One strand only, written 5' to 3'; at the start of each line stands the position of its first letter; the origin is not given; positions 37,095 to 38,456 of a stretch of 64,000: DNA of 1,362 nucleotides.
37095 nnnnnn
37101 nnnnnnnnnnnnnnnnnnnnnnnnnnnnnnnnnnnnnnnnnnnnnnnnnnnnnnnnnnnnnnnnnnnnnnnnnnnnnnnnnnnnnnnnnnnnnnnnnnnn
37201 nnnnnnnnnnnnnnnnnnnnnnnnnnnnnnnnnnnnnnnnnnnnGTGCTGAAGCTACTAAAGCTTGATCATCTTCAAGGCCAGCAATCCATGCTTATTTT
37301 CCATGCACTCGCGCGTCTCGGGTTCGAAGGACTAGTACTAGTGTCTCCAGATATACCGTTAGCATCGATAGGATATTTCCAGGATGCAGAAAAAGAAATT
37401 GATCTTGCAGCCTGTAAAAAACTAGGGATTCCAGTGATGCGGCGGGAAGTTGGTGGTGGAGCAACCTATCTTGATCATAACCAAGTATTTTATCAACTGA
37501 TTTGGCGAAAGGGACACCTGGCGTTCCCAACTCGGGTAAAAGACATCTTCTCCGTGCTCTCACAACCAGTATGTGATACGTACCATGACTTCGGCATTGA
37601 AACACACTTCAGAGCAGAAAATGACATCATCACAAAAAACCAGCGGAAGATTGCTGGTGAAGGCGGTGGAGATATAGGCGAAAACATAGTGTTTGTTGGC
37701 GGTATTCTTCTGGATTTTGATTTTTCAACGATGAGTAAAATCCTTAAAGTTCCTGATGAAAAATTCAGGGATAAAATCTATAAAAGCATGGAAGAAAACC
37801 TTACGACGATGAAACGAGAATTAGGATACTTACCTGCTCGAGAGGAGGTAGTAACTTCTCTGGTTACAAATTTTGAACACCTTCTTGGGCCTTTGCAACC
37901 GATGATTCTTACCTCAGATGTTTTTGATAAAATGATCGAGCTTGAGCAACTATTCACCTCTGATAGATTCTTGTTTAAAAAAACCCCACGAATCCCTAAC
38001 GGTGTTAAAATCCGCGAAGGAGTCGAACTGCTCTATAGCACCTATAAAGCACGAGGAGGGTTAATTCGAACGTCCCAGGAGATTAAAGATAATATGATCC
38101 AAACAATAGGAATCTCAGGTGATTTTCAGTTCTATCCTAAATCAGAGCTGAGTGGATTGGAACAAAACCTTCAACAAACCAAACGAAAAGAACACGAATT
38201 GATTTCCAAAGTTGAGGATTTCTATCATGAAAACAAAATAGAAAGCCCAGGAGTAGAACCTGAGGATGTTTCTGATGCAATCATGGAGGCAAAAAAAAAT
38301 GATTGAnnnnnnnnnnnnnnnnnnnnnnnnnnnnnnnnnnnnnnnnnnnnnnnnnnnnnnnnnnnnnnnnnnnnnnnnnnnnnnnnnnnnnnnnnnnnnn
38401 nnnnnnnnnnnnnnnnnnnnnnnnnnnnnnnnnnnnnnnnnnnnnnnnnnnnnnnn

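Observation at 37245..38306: Lipoate-protein ligase embedded in an Hdr-like cluster, with an orphan GcvH-like lipoyl carrier 20 kb away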

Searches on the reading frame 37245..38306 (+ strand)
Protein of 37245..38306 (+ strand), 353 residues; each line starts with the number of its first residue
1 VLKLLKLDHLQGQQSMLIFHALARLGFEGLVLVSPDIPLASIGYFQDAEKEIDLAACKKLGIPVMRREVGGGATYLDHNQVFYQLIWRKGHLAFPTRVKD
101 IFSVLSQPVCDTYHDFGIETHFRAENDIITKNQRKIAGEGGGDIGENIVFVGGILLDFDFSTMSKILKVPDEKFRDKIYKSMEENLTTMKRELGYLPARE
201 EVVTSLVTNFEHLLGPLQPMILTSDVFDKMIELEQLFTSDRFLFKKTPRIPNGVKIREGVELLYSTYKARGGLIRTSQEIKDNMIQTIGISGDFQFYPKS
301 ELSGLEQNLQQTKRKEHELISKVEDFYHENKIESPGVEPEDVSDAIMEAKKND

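Call 5: search_protein_families(library=pfam, proteins=[window:37245-38306:+])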
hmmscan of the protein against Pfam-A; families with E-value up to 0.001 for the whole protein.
window:37245-38306:+ (353 aa): 3 families
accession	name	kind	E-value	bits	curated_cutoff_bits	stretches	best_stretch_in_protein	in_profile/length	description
PF21948.1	LplA-B_cat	-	2.8e-33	116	27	1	36-210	30-199/200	Lipoyl protein ligase A/B catalytic domain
PF10437.14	Lip_prot_lig_C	-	6.6e-05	23.2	24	1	268-345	11-84/85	Bacterial lipoate protein ligase C-terminus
PF03099.24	BPL_LplA_LipB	-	0.00049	20.4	21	1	44-159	3-133/133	Biotin/lipoate A/B protein ligase family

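Call 6: search_protein_families(library=ncbifam, proteins=[window:37245-38306:+])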
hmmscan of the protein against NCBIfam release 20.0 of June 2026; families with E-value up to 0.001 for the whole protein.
window:37245-38306:+ (353 aa): 6 families
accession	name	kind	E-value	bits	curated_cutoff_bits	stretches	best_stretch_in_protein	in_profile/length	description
TIGR00545.2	lipoyltrans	equivalog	2.6e-35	122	280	1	41-344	42-325/328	lipoate--protein ligase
NF053751.1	LplAB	exception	1.1e-24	87.1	550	1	38-224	141-325/348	lipoate-protein ligase LplAB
NF053790.1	LplA_LipA_fuse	exception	4.8e-24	84.9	800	1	38-326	42-306/606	bifunctional lipoate--protein ligase/lipoyl synthase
NF053750.1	LplA_large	exception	3.6e-21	75.7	480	1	41-210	44-212/248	lipoate-protein ligase large subunit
NF053749.1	LplB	equivalog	5.5e-16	58.5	65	1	266-349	2-85/86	lipoate-protein ligase small subunit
NF010922.0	PRK14342.1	equivalog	0.00078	18.8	235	0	61-140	63-140/215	lipoyl(octanoyl) transferase LipB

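Call 9: find_homologous_proteins(query=window:37245-38306:+)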
Query window:37245-38306:+ (353 aa): 3146 proteins with E <= 0.001 among 6009 candidates; the best 120 are listed.
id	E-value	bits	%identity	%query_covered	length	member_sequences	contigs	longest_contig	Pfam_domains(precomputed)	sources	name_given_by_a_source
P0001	6.7e-216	734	93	100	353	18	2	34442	PF21948.2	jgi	-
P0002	7.5e-195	665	83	99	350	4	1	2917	PF21948.2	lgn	-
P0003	5.5e-191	652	84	97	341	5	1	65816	PF21948.2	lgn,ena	-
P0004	2.6e-190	650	83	97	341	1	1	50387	PF21948.2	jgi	jgi:lipoate---protein ligase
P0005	5.2e-189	646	81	99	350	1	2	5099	PF21948.2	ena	-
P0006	7.5e-189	645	84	95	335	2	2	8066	PF21948.2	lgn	-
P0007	3.0e-188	643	82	96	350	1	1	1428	PF21948.2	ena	-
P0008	1.1e-187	641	80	99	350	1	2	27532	PF21948.2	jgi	jgi:lipoate-protein ligase A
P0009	2.2e-186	637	80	99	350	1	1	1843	PF21948.2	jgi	jgi:lipoate-protein ligase A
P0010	2.2e-185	634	79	99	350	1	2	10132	PF21948.2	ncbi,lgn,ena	-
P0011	2.3e-185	634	81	99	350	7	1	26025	PF21948.2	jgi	jgi:lipoate-protein ligase A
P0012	5.7e-185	632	79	99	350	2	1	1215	PF21948.2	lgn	-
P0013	9.2e-185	632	81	99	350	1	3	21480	PF21948.2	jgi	jgi:lipoate-protein ligase A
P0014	2.1e-184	631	79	99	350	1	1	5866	PF21948.2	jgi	jgi:lipoate-protein ligase A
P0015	1.3e-183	628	78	99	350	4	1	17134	PF21948.2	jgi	jgi:lipoate-protein ligase A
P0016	4.5e-180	616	77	99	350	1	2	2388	PF21948.2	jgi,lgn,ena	-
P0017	4.8e-180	616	77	99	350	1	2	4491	PF21948.2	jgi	-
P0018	8.8e-180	615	77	99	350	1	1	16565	PF21948.2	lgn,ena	-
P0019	2.2e-179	614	78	99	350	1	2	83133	PF21948.2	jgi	jgi:lipoate-protein ligase A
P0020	5.6e-179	613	76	99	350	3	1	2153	PF21948.2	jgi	jgi:lipoate-protein ligase A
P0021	7.2e-179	612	77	99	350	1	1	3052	PF21948.2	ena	-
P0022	1.1e-178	612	77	99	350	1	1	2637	PF21948.2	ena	-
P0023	1.2e-178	612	77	99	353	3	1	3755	PF10437.15,PF21948.2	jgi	jgi:lipoate-protein ligase A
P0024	1.7e-178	611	83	92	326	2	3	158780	PF21948.2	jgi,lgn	-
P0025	1.7e-178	611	77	99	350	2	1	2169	PF21948.2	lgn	-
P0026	1.7e-178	611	76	99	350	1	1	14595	PF21948.2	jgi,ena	-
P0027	3.5e-178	610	77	99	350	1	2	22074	PF21948.2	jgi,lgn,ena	-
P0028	6.6e-178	609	77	99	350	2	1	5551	PF10437.15,PF21948.2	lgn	-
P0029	1.1e-177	609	77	99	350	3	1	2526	PF21948.2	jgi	-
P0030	1.1e-177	608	76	99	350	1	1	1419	PF21948.2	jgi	-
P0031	1.6e-177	608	77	99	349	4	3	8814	PF21948.2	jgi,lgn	jgi:lipoate-protein ligase A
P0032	2.1e-177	608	77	99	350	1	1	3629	PF21948.2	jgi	jgi:lipoate-protein ligase A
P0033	2.5e-177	607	76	99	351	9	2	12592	PF21948.2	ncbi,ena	-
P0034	6.7e-177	606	76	99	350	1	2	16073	PF21948.2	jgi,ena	-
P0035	6.8e-177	606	76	99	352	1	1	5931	PF21948.2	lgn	-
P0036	1.0e-176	605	74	99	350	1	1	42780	PF21948.2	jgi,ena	-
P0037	1.2e-176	605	75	99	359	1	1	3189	PF21948.2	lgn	-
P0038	1.5e-176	605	76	99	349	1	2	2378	PF21948.2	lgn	-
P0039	1.6e-176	605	76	99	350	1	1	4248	PF21948.2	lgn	-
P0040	1.8e-176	604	75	99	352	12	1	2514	PF21948.2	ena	-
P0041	2.6e-176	604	75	99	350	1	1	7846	PF21948.2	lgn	-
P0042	3.1e-176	604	76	99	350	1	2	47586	PF21948.2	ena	-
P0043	3.5e-176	604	76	99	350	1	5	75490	PF21948.2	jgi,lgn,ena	-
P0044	6.2e-176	603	76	99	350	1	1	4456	PF21948.2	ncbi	-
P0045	1.1e-175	602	76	99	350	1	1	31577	PF21948.2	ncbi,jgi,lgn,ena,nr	ncbi:MAG: hypothetical protein AYK22_03635 [Thermoplasmatales archaeon SG8-52-3]|nr:MAG: hypothetica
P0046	1.2e-175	602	75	99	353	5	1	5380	PF10437.15,PF21948.2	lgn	-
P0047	1.4e-175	602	75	99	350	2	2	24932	PF21948.2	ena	-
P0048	1.6e-175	601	75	99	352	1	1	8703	PF21948.2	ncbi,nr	ncbi:MAG: lipoate--protein ligase family protein [Candidatus Thermoplasmatota archaeon]|nr:lipoate--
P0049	2.1e-175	601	75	99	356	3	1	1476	PF10437.15,PF21948.2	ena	-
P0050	2.4e-175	601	76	99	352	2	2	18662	PF21948.2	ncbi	-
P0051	5.2e-175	600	74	99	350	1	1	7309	PF21948.2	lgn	-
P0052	5.9e-175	599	74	99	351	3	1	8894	PF21948.2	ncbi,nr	ncbi:MAG: lipoate--protein ligase family protein [Candidatus Thermoplasmatota archaeon]|nr:lipoate--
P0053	6.6e-175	599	76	99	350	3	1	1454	PF21948.2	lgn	-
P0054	6.8e-175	599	75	99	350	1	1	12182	PF21948.2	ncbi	ncbi:MAG: biotin/lipoate A/B protein ligase family protein [Candidatus Thermoplasmatota archaeon]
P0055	8.5e-175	599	76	99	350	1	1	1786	PF10437.15,PF21948.2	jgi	jgi:lipoate-protein ligase A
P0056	8.5e-175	599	76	99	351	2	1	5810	PF21948.2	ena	-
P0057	1.3e-174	598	75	99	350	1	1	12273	PF21948.2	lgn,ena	-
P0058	2.3e-174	598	76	99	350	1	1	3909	PF21948.2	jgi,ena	-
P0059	6.4e-174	596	74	99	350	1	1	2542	PF21948.2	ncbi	-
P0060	7.3e-174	596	75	99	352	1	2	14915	PF10437.15,PF21948.2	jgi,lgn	-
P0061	8.3e-174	596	75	99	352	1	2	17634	PF21948.2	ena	-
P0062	1.9e-173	595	75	99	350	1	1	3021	PF21948.2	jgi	jgi:lipoate-protein ligase A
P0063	2.7e-173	594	76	99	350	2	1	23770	PF21948.2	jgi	-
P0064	4.4e-173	593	75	99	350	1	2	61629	PF21948.2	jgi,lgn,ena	-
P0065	5.9e-173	593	73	99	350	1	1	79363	PF21948.2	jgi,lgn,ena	-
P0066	6.1e-173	593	75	99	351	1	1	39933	PF21948.2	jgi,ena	-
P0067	6.3e-173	593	75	99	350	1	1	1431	PF21948.2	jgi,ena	-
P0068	1.0e-172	592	73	99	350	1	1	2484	PF21948.2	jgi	jgi:lipoate-protein ligase A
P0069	1.7e-172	591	74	99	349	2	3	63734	PF21948.2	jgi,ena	-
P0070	2.1e-172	591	72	99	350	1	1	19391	PF21948.2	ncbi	-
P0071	3.0e-172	591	74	99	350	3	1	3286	PF10437.15,PF21948.2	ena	-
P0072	6.3e-172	590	74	100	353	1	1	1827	PF21948.2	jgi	jgi:lipoate-protein ligase A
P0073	1.9e-171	588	74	99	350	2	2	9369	PF21948.2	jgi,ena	-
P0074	2.4e-171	588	74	99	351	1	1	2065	PF21948.2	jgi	jgi:lipoate-protein ligase A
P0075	2.6e-171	588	74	99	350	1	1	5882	PF21948.2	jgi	-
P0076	2.8e-171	587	74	99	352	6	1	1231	PF10437.15,PF21948.2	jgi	-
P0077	3.1e-171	587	71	100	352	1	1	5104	PF21948.2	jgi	-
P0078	5.1e-171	587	71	100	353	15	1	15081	PF21948.2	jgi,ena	-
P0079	3.3e-170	584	74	99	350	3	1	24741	PF21948.2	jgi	jgi:lipoate-protein ligase A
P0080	3.8e-170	584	74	99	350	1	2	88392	PF10437.15,PF21948.2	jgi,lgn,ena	-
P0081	4.6e-170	583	73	99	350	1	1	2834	PF21948.2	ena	-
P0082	6.4e-170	583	73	99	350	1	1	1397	PF21948.2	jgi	jgi:lipoate-protein ligase A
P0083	6.9e-170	583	72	99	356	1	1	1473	PF21948.2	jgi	jgi:lipoate-protein ligase A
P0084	8.7e-170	582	74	99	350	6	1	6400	PF21948.2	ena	-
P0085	2.1e-169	581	72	99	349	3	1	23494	PF21948.2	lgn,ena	-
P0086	8.0e-169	579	71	99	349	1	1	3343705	PF21948.2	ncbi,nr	ncbi:MAG: lipoate--protein ligase family protein [Promethearchaeota archaeon]|nr:MAG: lipoate--prote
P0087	9.6e-169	579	72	99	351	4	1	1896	PF21948.2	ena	-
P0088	1.1e-168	579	76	95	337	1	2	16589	PF10437.15,PF21948.2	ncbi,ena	-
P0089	1.1e-168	579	71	99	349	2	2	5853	PF10437.15,PF21948.2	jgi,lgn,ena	-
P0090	1.1e-168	579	76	95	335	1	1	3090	PF21948.2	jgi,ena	-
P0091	1.3e-168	579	74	99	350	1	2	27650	PF21948.2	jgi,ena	-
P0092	2.0e-168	578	72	99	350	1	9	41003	PF10437.15,PF21948.2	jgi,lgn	jgi:lipoate-protein ligase A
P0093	3.7e-168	577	71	99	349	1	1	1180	PF10437.15,PF21948.2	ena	-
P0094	6.2e-168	576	71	100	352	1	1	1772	PF21948.2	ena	-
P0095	7.1e-168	576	71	99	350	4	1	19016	PF21948.2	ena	-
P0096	2.2e-166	571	72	99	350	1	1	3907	PF21948.2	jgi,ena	-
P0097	2.6e-166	571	71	99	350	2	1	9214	PF21948.2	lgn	-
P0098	3.8e-164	564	75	94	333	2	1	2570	PF21948.2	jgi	-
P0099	5.6e-164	563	72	99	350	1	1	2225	PF21948.2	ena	-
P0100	1.5e-163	562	70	99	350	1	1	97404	PF21948.2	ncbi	-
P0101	1.3e-162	559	70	99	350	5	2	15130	PF03099.25,PF21948.2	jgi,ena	-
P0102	2.8e-162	558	72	95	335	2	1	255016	PF21948.2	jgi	-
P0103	7.5e-160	550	70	95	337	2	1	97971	PF10437.15,PF21948.2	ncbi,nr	ncbi:MAG: lipoate--protein ligase family protein [Euryarchaeota archaeon]|nr:lipoate--protein ligase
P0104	2.5e-156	538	67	99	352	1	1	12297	PF21948.2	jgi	jgi:lipoate-protein ligase A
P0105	2.2e-155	535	67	99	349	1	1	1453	PF21948.2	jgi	-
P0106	2.8e-155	535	68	99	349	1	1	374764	PF21948.2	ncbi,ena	-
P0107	2.2e-154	532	68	99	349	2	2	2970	PF21948.2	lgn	-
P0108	2.3e-153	528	67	99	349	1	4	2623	PF21948.2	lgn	-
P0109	9.2e-153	527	68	99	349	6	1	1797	PF21948.2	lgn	-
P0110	1.0e-152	526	68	99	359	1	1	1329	PF10437.15,PF21948.2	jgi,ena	-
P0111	2.7e-152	525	70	95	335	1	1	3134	PF21948.2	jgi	jgi:lipoate-protein ligase A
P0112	3.5e-152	525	67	99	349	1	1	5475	PF10437.15,PF21948.2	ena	-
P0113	1.1e-150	520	68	95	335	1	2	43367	PF21948.2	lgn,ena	-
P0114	1.2e-150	520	67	99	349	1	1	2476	PF10437.15,PF21948.2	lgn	-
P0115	1.8e-150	519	64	99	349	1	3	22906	PF10437.15,PF21948.2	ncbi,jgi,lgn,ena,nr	ncbi:lipoate--protein ligase family protein [bacterium]|nr:MAG: lipoate--protein ligase family prote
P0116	1.8e-150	519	66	99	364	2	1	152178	PF21948.2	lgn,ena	-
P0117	3.4e-150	518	67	98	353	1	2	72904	PF10437.15,PF21948.2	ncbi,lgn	-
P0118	8.5e-150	517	66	99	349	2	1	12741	PF10437.15,PF21948.2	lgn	-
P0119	1.1e-149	516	66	99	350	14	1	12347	PF21948.2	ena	-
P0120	1.2e-149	516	82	81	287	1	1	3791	PF21948.2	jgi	jgi:lipoate-protein ligase A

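Call 11: find_encoding_contigs(protein=P0086, flank=10000, max_places=2)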
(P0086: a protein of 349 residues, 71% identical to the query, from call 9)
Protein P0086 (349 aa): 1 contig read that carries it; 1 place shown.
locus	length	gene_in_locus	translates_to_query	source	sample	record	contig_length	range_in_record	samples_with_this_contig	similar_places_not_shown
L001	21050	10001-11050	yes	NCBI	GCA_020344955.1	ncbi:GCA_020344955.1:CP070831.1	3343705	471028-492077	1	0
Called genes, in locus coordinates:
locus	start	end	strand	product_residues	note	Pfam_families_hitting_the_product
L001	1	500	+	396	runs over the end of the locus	-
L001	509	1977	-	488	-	-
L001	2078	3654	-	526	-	PF00890:FAD_binding_2 (weak), PF07992:Pyr_redox_2 (weak), PF12831:FAD_oxidored, PF13450:NAD_binding_8 (weak), PF12838:Fer4_7 (faint), PF00037:Fer4 (weak), PF13237:Fer4_10 (faint)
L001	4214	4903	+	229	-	PF00025:Arf (weak), PF00071:Ras, PF01926:MMR_HSR1 (weak)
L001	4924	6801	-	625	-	PF17297:PEPCK_N, PF01293:PEPCK_ATP, PF00821:PEPCK_GTP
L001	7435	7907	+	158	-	PF24797:Beta-prop_WDR35_TULP_N (faint)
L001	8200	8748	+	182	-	-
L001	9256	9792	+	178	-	-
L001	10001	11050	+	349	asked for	PF21948:LplA-B_cat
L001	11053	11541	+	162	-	PF13187:Fer4_9, PF13183:Fer4_8, PF13534:Fer4_17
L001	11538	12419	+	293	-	PF02754:CCG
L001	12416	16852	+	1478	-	PF14691:Fer4_20, PF07992:Pyr_redox_2, PF13450:NAD_binding_8, PF13738:Pyr_redox_3, PF07992:Pyr_redox_2, PF00037:Fer4, PF12838:Fer4_7, PF13237:Fer4_10, +24 more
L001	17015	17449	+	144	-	PF01597:GCV_H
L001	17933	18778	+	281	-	PF00149:Metallophos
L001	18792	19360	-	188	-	PF01909:NTP_transf_2, PF18765:Polbeta (weak)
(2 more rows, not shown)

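Call 12: find_encoding_contigs(protein=P0045, flank=10000, max_places=2)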
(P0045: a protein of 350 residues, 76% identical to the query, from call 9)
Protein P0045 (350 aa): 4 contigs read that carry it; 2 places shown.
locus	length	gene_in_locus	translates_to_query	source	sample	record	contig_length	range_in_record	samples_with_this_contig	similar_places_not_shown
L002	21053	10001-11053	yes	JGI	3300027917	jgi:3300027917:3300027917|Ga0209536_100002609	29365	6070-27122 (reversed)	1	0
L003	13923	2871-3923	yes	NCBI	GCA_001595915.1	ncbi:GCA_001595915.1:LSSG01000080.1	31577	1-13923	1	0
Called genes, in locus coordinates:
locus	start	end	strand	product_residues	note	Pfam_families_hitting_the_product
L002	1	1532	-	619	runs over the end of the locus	PF08126:Propeptide_C25 (weak), PF01364:Peptidase_C25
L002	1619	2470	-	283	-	PF00581:Rhodanese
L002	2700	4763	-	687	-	PF25788:Ig_Rha78A_N (faint)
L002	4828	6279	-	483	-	PF13385:Laminin_G_3, PF00801:PKD (faint), PF18911:PKD_4 (faint)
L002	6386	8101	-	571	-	PF18911:PKD_4 (faint)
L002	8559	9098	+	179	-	PF12838:Fer4_7 (faint), PF13534:Fer4_17, PF13183:Fer4_8, PF13237:Fer4_10 (weak), PF13187:Fer4_9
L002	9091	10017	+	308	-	PF02754:CCG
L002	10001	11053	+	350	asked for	PF21948:LplA-B_cat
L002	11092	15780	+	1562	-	PF14691:Fer4_20, PF07992:Pyr_redox_2, PF13450:NAD_binding_8, PF12838:Fer4_7, PF14697:Fer4_21, PF07992:Pyr_redox_2, PF07992:Pyr_redox_2, PF12838:Fer4_7, +27 more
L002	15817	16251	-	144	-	PF02566:OsmC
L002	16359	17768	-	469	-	-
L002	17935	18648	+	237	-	PF00005:ABC_tran, PF00004:AAA (faint), PF13304:AAA_21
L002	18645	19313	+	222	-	PF01061:ABC2_membrane, PF03379:CcmB, PF12698:ABC2_membrane_3 (weak)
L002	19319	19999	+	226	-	PF01578:Cytochrom_C_asm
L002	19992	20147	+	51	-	-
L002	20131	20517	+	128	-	PF03100:CcmE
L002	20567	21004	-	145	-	-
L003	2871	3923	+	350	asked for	PF21948:LplA-B_cat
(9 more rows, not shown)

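Call 13: find_encoding_contigs(protein=P0115, flank=10000, max_places=2)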
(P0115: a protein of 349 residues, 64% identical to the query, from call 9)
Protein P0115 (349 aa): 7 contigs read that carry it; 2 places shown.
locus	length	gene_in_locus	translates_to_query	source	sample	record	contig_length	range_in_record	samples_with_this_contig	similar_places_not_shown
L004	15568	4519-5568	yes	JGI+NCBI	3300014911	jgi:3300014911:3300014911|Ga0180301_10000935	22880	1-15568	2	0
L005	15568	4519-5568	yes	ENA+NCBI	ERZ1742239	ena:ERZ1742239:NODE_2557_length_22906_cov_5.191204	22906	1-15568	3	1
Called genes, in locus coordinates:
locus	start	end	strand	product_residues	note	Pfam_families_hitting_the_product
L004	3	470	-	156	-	PF00390:malic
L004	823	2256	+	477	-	PF01565:FAD_binding_4, PF02913:FAD-oxidase_C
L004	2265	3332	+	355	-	PF13183:Fer4_8, PF13534:Fer4_17 (weak), PF02754:CCG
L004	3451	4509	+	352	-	PF12838:Fer4_7 (weak), PF13183:Fer4_8, PF13534:Fer4_17 (weak), PF02754:CCG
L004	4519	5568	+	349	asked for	PF21948:LplA-B_cat, PF10437:Lip_prot_lig_C (weak)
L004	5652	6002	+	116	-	PF02635:DsrE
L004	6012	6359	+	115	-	PF02635:DsrE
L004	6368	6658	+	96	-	PF04077:DsrH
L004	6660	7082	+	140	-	PF01597:GCV_H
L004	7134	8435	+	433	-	PF00285:Citrate_synt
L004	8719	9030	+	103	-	PF00076:RRM_1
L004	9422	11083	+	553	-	-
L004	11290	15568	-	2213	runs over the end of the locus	PF19081:Ig_7 (faint), PF13927:Ig_3 (faint), PF15780:ASH (faint), PF22544:HYDIN_VesB_CFA65-like_Ig (faint), PF13585:CHU_C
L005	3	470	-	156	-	PF00390:malic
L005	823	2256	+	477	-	PF01565:FAD_binding_4, PF02913:FAD-oxidase_C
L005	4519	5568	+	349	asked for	PF21948:LplA-B_cat, PF10437:Lip_prot_lig_C (weak)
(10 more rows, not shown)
